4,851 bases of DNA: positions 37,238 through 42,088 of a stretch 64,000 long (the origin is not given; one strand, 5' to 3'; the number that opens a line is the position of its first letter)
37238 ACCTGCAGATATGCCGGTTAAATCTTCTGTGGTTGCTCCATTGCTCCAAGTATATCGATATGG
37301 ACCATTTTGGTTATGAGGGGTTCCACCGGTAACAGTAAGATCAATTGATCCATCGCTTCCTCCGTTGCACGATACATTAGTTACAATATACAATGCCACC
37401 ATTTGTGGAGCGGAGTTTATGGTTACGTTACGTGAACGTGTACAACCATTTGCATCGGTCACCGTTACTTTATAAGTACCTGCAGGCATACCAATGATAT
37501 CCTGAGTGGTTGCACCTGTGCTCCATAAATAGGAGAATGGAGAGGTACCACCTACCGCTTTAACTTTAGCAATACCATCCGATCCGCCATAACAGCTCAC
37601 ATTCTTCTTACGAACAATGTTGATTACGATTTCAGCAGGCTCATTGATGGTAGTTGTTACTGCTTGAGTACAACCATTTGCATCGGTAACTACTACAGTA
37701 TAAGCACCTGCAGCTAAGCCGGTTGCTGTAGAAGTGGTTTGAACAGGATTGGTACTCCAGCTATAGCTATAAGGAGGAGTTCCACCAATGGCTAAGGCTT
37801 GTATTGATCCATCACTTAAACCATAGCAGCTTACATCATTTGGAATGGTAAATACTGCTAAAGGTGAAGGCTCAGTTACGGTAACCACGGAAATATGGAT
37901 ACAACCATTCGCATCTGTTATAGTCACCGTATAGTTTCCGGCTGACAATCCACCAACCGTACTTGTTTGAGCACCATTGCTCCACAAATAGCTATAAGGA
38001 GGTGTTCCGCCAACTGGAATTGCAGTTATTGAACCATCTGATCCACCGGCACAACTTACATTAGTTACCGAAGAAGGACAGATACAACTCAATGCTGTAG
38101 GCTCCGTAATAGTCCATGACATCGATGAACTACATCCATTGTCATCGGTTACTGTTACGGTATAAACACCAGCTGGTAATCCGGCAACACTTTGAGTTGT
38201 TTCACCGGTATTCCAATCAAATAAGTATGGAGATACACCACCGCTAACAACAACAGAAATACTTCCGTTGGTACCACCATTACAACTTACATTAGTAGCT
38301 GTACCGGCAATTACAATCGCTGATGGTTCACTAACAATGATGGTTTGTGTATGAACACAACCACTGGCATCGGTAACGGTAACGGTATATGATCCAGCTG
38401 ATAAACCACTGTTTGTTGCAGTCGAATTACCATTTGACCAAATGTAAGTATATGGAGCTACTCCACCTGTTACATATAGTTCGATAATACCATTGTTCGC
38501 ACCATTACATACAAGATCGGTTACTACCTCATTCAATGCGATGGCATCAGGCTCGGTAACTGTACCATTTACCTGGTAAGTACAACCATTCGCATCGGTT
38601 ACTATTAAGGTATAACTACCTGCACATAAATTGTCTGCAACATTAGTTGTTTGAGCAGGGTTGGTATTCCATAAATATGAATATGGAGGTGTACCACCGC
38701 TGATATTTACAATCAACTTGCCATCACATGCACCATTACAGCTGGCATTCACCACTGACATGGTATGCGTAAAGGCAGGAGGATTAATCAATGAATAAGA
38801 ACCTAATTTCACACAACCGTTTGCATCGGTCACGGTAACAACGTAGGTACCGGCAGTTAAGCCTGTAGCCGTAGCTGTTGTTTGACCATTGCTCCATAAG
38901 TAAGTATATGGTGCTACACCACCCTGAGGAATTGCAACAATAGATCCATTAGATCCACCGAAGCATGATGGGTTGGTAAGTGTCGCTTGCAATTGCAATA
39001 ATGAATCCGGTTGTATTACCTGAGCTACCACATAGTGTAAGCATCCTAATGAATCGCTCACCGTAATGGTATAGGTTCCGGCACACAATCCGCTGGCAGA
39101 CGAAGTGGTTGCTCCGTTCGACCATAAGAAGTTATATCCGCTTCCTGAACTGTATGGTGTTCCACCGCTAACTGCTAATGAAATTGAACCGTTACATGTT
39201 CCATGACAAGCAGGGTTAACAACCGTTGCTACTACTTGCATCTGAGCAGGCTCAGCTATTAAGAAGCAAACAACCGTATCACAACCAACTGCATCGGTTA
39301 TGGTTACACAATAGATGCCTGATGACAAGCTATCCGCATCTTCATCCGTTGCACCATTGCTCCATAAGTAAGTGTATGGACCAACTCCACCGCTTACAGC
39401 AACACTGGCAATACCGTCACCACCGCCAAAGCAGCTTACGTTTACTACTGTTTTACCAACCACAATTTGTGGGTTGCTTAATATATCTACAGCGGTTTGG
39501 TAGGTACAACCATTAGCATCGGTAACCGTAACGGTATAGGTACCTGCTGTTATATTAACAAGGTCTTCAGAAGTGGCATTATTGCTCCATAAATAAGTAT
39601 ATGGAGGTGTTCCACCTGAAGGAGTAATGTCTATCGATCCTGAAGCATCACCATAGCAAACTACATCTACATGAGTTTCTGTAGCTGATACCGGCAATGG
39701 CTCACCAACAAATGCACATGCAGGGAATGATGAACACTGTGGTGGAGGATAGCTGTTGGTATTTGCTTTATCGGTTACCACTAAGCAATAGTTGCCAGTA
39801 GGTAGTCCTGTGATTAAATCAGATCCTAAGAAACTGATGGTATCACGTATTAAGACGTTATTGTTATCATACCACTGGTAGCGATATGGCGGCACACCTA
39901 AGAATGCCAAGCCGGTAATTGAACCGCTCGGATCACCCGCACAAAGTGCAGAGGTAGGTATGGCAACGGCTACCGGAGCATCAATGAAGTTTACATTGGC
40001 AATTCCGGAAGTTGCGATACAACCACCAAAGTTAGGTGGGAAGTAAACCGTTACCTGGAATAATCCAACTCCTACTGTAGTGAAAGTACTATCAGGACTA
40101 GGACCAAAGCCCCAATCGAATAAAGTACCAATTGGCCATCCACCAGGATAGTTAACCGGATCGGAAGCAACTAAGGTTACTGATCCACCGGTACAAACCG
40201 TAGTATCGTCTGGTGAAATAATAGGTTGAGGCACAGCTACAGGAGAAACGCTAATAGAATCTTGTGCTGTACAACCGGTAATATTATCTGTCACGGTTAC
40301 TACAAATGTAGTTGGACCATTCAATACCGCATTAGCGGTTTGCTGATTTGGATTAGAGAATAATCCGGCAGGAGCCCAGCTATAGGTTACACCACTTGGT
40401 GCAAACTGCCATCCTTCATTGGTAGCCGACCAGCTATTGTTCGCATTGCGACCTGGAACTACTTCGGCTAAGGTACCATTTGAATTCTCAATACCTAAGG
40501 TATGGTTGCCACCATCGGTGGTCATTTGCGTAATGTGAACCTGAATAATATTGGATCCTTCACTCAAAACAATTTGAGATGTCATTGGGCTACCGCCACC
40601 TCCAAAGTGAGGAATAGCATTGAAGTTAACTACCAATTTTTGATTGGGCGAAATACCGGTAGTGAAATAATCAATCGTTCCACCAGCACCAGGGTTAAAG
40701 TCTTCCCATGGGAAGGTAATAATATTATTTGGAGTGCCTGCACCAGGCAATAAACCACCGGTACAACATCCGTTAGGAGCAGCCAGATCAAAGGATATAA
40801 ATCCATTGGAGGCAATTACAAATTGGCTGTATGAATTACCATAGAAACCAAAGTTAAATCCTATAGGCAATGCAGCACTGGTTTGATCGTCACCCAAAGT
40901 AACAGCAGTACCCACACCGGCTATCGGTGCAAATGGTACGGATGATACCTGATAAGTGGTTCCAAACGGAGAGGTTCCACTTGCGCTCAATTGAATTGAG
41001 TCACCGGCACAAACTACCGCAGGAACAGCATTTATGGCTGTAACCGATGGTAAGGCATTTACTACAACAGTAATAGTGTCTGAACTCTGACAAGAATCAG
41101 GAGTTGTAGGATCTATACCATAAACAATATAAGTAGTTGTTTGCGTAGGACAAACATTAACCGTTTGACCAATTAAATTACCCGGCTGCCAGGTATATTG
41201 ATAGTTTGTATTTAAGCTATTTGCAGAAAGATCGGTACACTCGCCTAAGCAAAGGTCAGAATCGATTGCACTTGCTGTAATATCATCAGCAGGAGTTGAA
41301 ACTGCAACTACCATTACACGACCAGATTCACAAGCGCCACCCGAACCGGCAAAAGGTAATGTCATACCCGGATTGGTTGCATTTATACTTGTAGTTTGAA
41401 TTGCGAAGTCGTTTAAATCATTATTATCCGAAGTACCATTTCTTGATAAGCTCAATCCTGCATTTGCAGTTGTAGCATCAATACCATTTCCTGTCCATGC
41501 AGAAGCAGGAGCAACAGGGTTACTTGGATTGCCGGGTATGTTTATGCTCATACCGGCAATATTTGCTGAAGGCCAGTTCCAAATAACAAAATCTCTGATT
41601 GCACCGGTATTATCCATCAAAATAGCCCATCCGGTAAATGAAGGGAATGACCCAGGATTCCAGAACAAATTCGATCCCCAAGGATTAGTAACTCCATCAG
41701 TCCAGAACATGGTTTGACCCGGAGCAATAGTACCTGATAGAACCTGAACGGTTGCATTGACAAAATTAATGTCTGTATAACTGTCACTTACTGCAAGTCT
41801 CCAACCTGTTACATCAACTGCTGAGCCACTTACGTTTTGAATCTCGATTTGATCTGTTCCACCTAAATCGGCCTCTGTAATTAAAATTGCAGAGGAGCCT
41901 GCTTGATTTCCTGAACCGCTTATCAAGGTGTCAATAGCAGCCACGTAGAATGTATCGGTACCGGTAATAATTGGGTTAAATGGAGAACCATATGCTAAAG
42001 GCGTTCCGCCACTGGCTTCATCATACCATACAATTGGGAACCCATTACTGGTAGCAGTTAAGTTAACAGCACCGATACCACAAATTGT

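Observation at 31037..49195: Single 18.2-kb gene encoding a 6052-aa SprB-like T9SS-secreted surface protein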

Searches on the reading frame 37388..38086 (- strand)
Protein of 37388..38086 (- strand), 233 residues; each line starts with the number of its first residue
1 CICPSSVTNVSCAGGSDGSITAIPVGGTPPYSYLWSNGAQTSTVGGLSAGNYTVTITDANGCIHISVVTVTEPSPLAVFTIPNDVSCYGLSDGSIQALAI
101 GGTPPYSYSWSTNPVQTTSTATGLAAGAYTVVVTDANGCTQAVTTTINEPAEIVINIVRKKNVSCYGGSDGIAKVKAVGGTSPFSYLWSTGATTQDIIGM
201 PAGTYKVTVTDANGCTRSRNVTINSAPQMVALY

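Call 58: predict_structure(alignment_id=A2)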
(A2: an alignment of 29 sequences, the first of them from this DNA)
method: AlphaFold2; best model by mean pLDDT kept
length: 233 residues; sequences in the alignment: 29
mean_pLDDT: 93.5   pTM: 0.73
mean pLDDT of the five models: 93.5, 93.1, 93.1, 92.4, 92.2
residues with pLDDT >= 90: 210; 70-90: 17; 50-70: 5; < 50: 1
segments of 3 or more residues with pLDDT < 50: none
pLDDT, mean of each block of 10 residues (from residue 1): 80 93 90 95 94 95 93 95 96 97 96 97 98 96 97 95 90 95 96 95 96 96 87 60
secondary structure, 60 per line:
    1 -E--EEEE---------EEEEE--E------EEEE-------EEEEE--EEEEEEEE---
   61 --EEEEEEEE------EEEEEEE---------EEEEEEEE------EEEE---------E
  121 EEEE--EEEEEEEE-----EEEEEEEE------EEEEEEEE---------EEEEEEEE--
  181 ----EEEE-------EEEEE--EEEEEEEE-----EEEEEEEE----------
elements in order: E5-8 E18-22 E32-35 E43-47 E50-57 E63-70 E77-83 E93-100 E107-110 E120-124 E127-134 E140-147 E154-161 E171-178 E185-188 E196-200 E203-210 E216-223

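Call 62: fold_search(model_id=the predicted structure, library=pdb)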
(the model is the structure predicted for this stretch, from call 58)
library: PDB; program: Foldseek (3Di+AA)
matches with E <= 10: 1407; with E <= 0.001: 138
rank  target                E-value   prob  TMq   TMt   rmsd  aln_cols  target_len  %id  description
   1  9flw_A                5.2e-09  1.00  0.55  0.30   6.4       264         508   22  CryoEM structure of the fragment-6 (3571-4078) in the grappling hook protein A (GhpA) in the bacterium Aureispira sp.  (released 2024-10-16)
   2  9flp_A                4.7e-08  1.00  0.50  0.18   7.2       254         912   26  CryoEM structure of the neck (1403-2314) in the grappling hook protein A (GhpA) in the bacterium Aureispira sp. CCB-QB (released 2024-10-16)
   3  7y6o                  5.7e-08  1.00  0.32  0.27  12.3       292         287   15  Crystal structure of sDscam Ig1-3 domains, isoform alpha25 (released 2023-05-24)
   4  9fly_A                8.5e-08  1.00  0.55  0.19   6.2       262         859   19  CryoEM structure of the base (4151-5009) in the grappling hook protein A (GhpA) in the bacterium Aureispira sp. CCB-QB (released 2024-10-16)
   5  1qz1                  1.6e-07  1.00  0.37  0.32  11.7       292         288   12  Crystal Structure of the Ig 1-2-3 fragment of NCAM (released 2003-11-04)
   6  5uv6_B                2.6e-07  1.00  0.35  0.31  10.2       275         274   15  Crystal structure of human Opioid Binding Protein/Cell Adhesion Molecule Like (OPCML) (released 2018-03-21)
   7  5uv6_A                4.7e-07  1.00  0.35  0.32  10.1       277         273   14  Crystal structure of human Opioid Binding Protein/Cell Adhesion Molecule Like (OPCML) (released 2018-03-21)
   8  5xeq_B                5.5e-07  1.00  0.29  0.25  19.9       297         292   13  Crystal Structure of human MDGA1 and human neuroligin-2 complex (released 2017-07-12)
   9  6dld_D                7.7e-07  1.00  0.34  0.30  12.2       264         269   16  Crystal structure of IgLON5/NEGR1 heterodimer (released 2019-04-10)
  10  4x9g_A                9.0e-07  1.00  0.29  0.19  23.1       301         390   13  Crystal structure of Dscam1 isoform 6.44, N-terminal four Ig domains (released 2015-12-16)
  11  4u7m                  9.4e-07  1.00  0.34  0.30  10.6       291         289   12  LRIG1 extracellular domain: Structure and Function Analysis (released 2015-04-08)
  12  6eg0_B                1.3e-06  1.00  0.36  0.30   9.3       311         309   11  Crystal structure of Dpr4 Ig1-Ig2 in complex with DIP-Eta Ig1-Ig3 (released 2018-11-28)
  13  2v5m_A                1.5e-06  1.00  0.30  0.20  21.7       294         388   13  Structural basis for Dscam isoform specificity (released 2007-09-11)
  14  2wim_A                2.2e-06  1.00  0.39  0.34  10.1       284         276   13  Crystal structure of NCAM2 IG1-3 (released 2010-08-25)
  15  6u6t_B                2.3e-06  1.00  0.34  0.31  10.3       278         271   13  Neuronal growth regulator 1 (NEGR1) (released 2020-08-12)
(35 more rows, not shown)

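Call 65: search_solved_structures(query=A2, max_evalue=1)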
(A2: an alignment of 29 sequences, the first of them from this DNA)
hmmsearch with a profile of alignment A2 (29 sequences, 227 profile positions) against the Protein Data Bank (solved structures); distinct sequences matched with E-value up to 1: 16.
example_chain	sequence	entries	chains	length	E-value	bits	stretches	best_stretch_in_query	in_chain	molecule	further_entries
9flp_A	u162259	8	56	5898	2.9e-12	49.5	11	48-222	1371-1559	The grappling hook protein A in the bacterium Aureispira sp. CCB-QB1 | The grappling hook protein A (GhpA) in the bacterium Aureispira sp. CCB-QB1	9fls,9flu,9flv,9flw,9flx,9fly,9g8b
3shs_A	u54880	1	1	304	1.5e-06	30.8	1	7-135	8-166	Hoc head outer capsid protein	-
9occ_A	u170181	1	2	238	1.8e-06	30.5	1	82-136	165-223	Putative neck whiskers protein gp24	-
5lxk_A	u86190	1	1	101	1.6e-05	27.4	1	94-142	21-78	Decoration protein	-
9e99_J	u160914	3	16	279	3e-05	26.5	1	67-154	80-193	32 kDa protein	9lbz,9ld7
8zvi_a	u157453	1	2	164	4.3e-05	26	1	90-142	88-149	Decoration protein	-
9d7z_J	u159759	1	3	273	0.0019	20.6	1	63-148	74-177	Ig-like domain-containing protein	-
5c9o_A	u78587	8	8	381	0.0021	20.5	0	161-200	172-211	PLL lectin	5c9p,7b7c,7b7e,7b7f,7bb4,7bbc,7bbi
5c9l_A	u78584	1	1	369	0.0026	20.1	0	161-200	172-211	PLL lectin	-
8q7u_A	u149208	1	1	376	0.046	16.1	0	161-198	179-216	Photorhabdus luminescens subsp. laumondii TTO1 complete genome segment 3/17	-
4wi0_B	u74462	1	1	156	0.064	15.6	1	43-96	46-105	Cellulosomal scaffoldin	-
9c2d_S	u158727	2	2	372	0.07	15.5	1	27-222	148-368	Tail protein | Putative tail protein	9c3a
4u3s_B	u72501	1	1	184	0.1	14.9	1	43-96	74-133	Cellulosomal scaffoldin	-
1tah_B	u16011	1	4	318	0.12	14.7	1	82-199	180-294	LIPASE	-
1cvl_A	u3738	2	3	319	0.12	14.7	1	82-199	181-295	TRIACYLGLYCEROL HYDROLASE | Lipase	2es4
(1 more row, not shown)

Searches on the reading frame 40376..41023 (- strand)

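Call 34: search_protein_families(library=pfam, proteins=[window:40376-41023:-], max_evalue=5)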
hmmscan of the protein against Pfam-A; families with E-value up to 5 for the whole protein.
window:40376-41023:- (216 aa): 1 family
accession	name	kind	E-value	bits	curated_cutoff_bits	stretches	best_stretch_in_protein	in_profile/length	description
PF24527.1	Ig-like_Pom152_9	-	0.14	12.9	27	1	5-26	13-34/80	Nucleoporin pom152-like, ninth immunoglobulin-like domain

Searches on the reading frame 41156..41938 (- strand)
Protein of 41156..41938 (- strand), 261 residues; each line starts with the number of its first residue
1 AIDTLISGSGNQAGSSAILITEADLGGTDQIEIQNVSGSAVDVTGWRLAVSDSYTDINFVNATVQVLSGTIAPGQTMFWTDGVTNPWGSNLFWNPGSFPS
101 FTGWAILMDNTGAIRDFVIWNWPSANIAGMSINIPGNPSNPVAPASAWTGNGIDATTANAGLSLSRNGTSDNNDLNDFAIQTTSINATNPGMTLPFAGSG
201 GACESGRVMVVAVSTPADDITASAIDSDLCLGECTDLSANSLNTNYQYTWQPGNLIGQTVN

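Call 34: search_protein_families(library=pfam, proteins=[window:41156-41938:-], max_evalue=5)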
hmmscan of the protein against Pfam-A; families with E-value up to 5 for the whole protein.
window:41156-41938:- (261 aa): 2 families
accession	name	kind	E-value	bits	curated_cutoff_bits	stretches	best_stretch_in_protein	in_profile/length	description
PF00932.25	LTD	-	1.4e-08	35.5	34.3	1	12-119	2-106/109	Lamin Tail Domain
PF20611.3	DUF6801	-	0.03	14.8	26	1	138-206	47-113/161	Family of unknown function (DUF6801)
